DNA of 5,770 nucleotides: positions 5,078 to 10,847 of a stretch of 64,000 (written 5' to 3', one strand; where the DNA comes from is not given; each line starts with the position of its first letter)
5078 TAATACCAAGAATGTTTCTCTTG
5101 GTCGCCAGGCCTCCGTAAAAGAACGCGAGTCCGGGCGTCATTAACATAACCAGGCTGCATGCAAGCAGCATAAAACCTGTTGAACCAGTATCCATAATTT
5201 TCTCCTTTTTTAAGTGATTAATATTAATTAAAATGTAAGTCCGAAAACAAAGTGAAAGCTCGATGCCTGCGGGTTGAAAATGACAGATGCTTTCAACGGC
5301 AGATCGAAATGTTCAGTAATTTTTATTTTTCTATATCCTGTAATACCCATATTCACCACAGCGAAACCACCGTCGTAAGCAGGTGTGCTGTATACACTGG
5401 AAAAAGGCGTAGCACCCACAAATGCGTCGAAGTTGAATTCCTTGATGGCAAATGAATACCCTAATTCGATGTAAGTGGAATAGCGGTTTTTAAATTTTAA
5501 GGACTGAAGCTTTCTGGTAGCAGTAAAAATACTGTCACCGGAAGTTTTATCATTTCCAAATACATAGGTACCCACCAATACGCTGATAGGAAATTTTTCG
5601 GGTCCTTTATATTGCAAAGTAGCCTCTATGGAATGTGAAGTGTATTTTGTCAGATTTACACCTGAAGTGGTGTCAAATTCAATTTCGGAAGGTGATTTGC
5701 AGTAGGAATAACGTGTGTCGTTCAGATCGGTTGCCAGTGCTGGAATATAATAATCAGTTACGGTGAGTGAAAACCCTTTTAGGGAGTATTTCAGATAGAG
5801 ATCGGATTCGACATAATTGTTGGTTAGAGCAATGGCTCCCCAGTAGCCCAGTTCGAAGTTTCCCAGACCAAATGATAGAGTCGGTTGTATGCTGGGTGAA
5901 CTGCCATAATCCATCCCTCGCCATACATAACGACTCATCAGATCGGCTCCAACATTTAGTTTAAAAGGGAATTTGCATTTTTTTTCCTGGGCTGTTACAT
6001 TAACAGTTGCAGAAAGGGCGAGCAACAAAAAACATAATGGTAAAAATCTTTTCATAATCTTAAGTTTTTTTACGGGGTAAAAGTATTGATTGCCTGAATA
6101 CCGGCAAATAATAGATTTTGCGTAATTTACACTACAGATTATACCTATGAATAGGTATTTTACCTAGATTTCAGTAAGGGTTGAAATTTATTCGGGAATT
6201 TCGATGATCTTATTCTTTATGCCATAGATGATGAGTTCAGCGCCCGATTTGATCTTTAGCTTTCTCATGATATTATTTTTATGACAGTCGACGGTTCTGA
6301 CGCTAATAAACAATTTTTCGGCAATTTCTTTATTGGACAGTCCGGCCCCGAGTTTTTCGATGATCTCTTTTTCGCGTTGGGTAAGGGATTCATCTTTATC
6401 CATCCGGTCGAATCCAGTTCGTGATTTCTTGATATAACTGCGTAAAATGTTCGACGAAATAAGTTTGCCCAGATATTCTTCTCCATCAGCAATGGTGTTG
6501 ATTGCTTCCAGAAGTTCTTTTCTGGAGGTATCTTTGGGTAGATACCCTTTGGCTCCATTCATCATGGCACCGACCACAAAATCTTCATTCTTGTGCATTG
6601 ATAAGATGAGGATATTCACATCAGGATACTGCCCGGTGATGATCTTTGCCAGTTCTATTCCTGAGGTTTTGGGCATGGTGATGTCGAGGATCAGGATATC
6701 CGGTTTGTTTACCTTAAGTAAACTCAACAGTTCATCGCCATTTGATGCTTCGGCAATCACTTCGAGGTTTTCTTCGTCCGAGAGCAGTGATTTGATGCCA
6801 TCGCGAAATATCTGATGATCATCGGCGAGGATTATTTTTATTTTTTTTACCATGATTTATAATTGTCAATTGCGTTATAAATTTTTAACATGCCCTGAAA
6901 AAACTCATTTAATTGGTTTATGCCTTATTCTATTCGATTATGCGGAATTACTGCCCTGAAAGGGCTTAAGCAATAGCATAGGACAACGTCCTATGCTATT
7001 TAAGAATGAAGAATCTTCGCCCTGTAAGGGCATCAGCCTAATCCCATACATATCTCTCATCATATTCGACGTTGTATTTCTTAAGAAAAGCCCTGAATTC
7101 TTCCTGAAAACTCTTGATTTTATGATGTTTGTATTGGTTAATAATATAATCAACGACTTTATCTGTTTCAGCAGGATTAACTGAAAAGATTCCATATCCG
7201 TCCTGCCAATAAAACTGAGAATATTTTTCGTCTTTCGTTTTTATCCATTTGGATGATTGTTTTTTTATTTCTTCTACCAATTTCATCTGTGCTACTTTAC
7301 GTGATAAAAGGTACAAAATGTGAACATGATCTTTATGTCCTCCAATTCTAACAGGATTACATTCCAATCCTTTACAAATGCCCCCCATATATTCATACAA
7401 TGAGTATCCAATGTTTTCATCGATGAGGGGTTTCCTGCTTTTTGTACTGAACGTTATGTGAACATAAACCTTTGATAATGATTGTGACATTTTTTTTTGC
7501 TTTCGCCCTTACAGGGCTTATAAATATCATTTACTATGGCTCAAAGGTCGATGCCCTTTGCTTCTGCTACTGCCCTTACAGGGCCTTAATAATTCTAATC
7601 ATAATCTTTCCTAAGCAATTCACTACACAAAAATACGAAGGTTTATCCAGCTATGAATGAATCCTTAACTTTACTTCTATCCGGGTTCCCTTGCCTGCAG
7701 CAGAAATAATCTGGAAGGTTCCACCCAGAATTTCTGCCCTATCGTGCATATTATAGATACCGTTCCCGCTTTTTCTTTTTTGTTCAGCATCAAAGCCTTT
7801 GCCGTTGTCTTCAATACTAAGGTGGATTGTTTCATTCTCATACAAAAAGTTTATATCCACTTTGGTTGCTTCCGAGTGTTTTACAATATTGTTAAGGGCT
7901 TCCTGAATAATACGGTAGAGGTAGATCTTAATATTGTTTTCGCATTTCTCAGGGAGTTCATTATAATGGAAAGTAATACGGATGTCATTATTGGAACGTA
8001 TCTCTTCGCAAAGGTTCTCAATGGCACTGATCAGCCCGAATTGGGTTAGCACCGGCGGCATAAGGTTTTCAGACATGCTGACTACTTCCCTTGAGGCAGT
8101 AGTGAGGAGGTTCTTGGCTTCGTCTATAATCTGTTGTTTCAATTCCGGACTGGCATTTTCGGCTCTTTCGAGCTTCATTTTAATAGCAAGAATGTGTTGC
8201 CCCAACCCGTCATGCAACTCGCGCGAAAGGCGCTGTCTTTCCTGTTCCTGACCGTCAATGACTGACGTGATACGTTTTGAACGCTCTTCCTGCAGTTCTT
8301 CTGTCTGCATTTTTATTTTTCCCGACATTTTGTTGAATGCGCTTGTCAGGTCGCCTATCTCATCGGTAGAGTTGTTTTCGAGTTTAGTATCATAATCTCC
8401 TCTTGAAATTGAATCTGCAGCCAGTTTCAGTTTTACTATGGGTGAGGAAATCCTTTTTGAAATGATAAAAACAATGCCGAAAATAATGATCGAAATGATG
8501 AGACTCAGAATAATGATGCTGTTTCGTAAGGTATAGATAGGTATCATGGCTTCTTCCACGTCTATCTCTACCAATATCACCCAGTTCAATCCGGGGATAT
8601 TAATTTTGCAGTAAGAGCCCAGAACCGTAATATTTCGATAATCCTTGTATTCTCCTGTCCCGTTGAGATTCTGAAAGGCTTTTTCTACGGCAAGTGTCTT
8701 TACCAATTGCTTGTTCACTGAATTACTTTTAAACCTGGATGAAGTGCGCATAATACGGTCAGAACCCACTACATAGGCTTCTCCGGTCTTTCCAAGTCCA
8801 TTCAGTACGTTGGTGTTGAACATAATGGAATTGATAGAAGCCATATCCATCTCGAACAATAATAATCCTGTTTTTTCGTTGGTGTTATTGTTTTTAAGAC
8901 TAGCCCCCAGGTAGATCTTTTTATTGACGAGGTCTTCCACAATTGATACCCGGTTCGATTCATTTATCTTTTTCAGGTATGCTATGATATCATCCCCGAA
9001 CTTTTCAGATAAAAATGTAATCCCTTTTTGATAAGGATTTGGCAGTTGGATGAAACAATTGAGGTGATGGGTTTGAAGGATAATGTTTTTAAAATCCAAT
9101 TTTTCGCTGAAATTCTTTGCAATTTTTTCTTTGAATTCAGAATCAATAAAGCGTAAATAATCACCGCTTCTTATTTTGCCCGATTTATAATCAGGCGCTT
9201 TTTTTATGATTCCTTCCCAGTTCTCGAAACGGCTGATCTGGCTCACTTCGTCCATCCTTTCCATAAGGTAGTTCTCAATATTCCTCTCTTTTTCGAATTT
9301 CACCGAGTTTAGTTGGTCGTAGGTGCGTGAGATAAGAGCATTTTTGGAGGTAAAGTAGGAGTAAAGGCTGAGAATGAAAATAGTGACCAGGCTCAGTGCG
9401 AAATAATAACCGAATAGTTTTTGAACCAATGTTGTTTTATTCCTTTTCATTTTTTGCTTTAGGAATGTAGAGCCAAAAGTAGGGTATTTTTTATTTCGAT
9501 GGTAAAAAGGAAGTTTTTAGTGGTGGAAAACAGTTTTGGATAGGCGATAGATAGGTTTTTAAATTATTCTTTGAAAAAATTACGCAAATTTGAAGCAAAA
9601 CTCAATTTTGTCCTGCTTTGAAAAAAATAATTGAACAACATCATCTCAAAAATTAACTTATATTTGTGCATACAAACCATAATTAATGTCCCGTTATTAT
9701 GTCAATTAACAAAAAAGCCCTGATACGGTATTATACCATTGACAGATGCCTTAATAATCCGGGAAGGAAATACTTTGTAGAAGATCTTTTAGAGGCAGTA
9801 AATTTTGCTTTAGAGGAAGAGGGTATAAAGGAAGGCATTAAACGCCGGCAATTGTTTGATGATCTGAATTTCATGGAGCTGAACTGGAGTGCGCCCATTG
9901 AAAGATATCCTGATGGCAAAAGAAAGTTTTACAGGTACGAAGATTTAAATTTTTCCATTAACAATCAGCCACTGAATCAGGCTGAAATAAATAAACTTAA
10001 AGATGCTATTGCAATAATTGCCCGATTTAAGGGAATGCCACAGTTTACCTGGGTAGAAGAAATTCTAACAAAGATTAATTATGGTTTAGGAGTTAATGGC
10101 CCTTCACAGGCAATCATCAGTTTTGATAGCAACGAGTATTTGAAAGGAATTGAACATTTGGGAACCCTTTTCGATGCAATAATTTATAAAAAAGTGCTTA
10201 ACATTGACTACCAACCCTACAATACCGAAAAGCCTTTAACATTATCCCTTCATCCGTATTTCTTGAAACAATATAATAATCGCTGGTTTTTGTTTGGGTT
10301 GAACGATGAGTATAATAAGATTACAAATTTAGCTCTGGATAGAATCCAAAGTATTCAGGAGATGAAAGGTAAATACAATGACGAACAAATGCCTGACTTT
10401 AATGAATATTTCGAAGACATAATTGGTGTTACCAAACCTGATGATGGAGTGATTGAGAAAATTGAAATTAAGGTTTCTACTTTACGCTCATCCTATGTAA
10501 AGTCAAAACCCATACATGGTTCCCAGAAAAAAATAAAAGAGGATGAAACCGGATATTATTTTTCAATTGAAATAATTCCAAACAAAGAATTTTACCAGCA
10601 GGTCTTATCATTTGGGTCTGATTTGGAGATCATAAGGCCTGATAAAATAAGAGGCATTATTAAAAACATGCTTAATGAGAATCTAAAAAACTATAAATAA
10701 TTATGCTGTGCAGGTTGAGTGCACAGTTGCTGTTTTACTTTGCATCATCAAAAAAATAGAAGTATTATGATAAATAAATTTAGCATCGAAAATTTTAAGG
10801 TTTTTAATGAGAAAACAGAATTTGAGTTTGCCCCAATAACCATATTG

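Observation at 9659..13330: WYL regulator + ABC/OLD-type ATPase + orphan protein: candidate uncharacterised defence module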

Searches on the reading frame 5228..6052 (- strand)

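Call 83: search_protein_families(library=pfam, proteins=[window:5228-6052:-], max_evalue=0.001)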
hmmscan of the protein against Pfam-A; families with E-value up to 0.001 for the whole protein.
window:5228-6052:- (274 aa): 1 family
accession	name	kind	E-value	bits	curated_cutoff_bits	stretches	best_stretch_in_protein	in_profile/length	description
PF09694.16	Gcw_chp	-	4.8e-06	27.2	24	1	27-148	5-136/230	Bacterial protein of unknown function (Gcw_chp)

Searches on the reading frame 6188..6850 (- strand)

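Call 83: search_protein_families(library=pfam, proteins=[window:6188-6850:-], max_evalue=0.001)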
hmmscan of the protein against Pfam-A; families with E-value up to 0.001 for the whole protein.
window:6188-6850:- (220 aa): 4 families
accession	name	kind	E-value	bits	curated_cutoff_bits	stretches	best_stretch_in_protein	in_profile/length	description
PF00072.30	Response_reg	-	7.3e-28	97.4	30.2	1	6-118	1-111/111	Response regulator receiver domain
PF00196.25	GerE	-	1.5e-20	73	23.5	1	154-209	1-56/57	Bacterial regulatory proteins, luxR family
PF08281.18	Sigma70_r4_2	-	0.00015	21.8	25.7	1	154-190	9-46/54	Sigma-70, region 4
PF04545.22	Sigma70_r4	-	0.0006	19.7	24.1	0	155-199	4-49/50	Sigma-70, region 4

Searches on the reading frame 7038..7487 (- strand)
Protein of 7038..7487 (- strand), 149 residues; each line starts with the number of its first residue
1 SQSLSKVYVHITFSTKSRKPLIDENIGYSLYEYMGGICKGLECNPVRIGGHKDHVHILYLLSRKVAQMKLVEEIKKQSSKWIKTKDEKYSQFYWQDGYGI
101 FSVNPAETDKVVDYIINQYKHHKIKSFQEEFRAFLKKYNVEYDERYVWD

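Call 3: search_protein_families(library=pfam, proteins=[window:7038-7487:-], max_evalue=0.1)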
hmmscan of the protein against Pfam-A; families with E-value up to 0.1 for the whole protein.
window:7038-7487:- (149 aa): 1 family
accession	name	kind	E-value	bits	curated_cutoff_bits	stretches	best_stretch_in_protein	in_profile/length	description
PF01797.21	Y1_Tnp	-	3.4e-23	82.5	23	1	4-118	2-121/121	Transposase IS200 like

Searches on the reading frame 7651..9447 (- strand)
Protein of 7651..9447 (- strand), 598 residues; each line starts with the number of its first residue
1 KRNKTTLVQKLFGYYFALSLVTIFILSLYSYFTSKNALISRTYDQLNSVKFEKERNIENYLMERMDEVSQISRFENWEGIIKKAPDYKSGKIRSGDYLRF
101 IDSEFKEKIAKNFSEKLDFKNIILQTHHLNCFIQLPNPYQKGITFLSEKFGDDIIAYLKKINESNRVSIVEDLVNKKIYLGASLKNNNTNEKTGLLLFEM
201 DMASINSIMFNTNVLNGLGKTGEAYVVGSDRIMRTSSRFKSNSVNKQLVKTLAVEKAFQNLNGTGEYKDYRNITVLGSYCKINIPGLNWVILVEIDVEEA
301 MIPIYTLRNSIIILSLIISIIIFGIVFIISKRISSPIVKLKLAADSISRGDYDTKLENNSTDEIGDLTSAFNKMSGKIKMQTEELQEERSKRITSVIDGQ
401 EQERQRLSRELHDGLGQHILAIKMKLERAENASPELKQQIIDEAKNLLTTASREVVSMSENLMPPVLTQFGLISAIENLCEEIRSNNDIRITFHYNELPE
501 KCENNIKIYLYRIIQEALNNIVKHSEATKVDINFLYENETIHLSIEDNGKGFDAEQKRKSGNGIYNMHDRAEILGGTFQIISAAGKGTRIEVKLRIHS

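Call 83: search_protein_families(library=pfam, proteins=[window:7651-9447:-], max_evalue=0.001)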
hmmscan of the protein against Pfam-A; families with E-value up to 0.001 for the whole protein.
window:7651-9447:- (598 aa): 5 families
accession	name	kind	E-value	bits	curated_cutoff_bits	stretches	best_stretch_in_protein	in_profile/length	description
PF00672.30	HAMP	-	2.1e-13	50.8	25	1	329-378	2-51/53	HAMP domain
PF02518.31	HATPase_c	-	5.6e-13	49.7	26.4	1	509-595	5-108/111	Histidine kinase-, DNA gyrase B-, and HSP90-like ATPase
PF07730.19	HisKA_3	-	1.2e-12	48.6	24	1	403-466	1-67/68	Histidine kinase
PF13581.12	HATPase_c_2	-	4.6e-05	23.9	27.4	1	513-561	35-88/127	Histidine kinase-like ATPase domain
PF14584.11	DUF4446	-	0.00066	20.2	27.4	0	17-73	5-59/150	Protein of unknown function (DUF4446)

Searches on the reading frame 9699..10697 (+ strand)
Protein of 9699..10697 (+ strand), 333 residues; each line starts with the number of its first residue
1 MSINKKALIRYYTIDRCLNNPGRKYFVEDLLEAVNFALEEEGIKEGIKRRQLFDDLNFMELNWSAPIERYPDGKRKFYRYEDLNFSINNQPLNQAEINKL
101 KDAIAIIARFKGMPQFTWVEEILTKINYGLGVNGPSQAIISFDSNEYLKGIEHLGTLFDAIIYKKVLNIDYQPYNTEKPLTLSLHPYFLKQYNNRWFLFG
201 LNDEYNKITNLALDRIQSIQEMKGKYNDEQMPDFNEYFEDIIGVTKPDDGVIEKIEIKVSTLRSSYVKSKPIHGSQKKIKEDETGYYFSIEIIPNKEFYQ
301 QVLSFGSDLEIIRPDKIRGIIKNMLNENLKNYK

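Call 3: search_protein_families(library=pfam, proteins=[window:9699-10697:+], max_evalue=0.1)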
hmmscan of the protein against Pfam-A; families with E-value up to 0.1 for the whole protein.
window:9699-10697:+ (333 aa): 3 families
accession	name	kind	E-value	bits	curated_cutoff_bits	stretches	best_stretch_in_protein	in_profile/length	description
PF13280.12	WYL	-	3.2e-13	49.9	21.8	1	152-220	1-69/70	WYL domain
PF25583.1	WCX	-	1e-07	32.7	23.9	1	254-325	4-72/76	WCX domain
PF10091.15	Glycoamylase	-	0.0043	17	27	1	151-250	18-117/221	Putative glucoamylase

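Call 4: search_protein_families(library=padloc, proteins=[window:9699-10697:+], max_evalue=0.1)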
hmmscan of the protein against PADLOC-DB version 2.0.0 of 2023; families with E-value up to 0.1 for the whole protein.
window:9699-10697:+ (333 aa): 3 families
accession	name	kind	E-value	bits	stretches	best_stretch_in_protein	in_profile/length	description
PDLC01652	WYL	-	2.6e-26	90.9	1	150-326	16-159/162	"CAS-I,CAS-II,CAS-III,CAS-IV,CAS-V,CAS-VI; associated_signaling"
PDLC01457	WYL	-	3.2e-15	54.3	1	46-316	29-228/229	"CAS-I,CAS-II,CAS-III,CAS-IV,CAS-V,CAS-VI; associated_signaling"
PDLC01766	Cas3c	-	8.8e-11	38.7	1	40-325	26-309/1009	-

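Call 5: search_protein_families(library=ncbifam, proteins=[window:9699-10697:+], max_evalue=0.1)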
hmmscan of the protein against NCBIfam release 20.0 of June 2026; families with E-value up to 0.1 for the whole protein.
window:9699-10697:+ (333 aa): 0 families

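Call 61: search_solved_structures(query=window:9699-10697:+, max_evalue=1)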
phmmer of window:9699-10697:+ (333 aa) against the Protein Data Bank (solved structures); distinct sequences matched with E-value up to 1: 4.
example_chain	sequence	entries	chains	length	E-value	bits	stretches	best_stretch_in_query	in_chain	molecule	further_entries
7p5x_AY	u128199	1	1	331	0.00028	23.5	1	131-323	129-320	Transcriptional regulator-like protein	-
9fnd_X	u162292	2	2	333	0.00029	23.5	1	131-323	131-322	Transcriptional regulator-like protein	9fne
6qj2_A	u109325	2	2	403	0.43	13.1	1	214-263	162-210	Smc4 | Uncharacterized protein,Uncharacterized protein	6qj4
7qfz_A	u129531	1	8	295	0.56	12.7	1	151-230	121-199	WYL domain-containing protein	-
